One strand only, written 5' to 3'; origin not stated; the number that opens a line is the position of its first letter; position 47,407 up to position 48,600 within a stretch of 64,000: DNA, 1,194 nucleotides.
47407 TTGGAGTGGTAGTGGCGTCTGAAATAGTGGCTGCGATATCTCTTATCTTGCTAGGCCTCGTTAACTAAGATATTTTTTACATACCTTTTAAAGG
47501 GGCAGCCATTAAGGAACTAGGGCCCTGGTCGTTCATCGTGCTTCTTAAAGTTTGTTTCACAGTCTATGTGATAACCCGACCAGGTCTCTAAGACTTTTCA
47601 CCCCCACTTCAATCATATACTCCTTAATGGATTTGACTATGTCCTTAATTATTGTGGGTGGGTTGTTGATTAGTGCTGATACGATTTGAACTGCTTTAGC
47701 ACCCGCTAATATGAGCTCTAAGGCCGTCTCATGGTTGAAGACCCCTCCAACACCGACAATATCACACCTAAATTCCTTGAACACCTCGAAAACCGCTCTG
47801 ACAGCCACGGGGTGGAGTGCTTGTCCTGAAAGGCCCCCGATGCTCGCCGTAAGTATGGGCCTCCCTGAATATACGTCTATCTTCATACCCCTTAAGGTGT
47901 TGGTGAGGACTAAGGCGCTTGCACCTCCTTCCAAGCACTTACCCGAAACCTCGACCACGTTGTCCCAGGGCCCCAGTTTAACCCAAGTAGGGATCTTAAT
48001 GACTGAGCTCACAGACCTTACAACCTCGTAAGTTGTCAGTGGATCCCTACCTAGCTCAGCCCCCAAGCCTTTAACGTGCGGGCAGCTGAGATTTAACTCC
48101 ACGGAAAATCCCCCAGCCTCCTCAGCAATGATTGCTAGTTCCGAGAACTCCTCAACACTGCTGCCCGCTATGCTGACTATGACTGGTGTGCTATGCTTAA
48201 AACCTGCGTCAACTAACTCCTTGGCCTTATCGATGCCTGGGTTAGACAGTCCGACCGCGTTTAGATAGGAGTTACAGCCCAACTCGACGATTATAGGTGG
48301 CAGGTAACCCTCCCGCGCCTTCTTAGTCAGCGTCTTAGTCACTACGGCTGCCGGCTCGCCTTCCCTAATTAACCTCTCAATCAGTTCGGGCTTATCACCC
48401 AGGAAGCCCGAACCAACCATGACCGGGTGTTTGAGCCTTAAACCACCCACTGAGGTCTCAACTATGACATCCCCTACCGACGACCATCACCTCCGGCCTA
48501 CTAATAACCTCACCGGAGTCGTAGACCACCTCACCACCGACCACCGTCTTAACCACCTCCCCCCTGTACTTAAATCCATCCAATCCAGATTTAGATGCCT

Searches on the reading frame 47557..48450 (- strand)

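Call 59: search_protein_families(library=pfam, proteins=[window:47557-48450:-])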
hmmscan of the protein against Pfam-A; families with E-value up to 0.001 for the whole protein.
window:47557-48450:- (297 aa): 2 families
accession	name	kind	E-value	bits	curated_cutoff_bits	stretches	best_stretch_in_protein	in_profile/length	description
PF01180.27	DHO_dh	-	2.5e-49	168.5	27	1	3-279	8-291/291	Dihydroorotate dehydrogenase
PF01207.24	Dus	-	1.4e-07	31.4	20.4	1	85-159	51-129/311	Dihydrouridine synthase (Dus)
